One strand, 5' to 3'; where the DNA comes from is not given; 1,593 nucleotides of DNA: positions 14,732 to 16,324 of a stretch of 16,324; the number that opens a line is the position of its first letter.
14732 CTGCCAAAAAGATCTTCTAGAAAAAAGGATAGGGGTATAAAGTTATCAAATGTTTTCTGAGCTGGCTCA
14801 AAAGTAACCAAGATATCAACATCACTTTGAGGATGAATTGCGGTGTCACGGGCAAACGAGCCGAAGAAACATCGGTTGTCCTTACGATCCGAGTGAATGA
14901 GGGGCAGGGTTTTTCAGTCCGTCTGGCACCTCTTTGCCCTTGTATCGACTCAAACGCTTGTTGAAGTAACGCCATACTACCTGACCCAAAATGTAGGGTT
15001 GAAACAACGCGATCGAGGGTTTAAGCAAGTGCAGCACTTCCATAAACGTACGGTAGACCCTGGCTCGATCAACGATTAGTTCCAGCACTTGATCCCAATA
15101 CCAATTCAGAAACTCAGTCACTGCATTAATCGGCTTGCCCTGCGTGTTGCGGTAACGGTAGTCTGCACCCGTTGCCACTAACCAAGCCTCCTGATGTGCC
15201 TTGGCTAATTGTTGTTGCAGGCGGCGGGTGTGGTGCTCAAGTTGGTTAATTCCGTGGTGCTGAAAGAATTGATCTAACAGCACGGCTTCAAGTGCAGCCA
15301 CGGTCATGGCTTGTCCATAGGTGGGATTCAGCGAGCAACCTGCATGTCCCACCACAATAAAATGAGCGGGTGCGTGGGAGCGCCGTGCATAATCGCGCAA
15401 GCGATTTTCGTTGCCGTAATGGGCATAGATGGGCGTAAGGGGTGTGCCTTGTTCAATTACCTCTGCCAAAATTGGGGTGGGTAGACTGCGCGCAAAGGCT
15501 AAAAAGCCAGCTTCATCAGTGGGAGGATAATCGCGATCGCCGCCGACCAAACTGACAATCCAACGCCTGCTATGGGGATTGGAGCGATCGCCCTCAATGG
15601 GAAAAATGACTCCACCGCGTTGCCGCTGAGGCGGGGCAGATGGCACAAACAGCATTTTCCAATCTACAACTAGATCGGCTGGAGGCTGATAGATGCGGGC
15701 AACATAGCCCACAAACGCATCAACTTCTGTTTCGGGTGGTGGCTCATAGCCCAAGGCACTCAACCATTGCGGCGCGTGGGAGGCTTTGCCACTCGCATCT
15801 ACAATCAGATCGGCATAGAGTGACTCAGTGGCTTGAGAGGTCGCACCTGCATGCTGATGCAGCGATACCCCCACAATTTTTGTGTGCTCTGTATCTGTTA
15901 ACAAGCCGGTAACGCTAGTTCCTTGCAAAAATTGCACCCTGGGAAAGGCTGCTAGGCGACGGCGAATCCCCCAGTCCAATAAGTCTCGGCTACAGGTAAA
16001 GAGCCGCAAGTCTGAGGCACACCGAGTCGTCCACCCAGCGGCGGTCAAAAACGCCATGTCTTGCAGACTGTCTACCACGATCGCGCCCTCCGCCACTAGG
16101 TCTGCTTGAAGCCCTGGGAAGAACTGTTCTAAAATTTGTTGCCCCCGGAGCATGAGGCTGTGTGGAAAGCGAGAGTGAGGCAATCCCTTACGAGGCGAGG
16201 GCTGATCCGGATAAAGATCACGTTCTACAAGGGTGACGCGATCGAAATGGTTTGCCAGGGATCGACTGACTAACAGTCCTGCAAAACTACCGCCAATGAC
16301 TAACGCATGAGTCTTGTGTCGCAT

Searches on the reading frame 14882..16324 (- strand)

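Call 87: search_protein_families(library=pfam, proteins=[window:14882-16324:-], max_evalue=0.001)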
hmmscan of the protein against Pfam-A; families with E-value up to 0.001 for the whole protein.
window:14882-16324:- (480 aa): 1 family
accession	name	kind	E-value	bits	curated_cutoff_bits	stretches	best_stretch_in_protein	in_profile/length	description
PF01266.30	DAO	-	7.7e-05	22.8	27.9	0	129-332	163-340/353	FAD dependent oxidoreductase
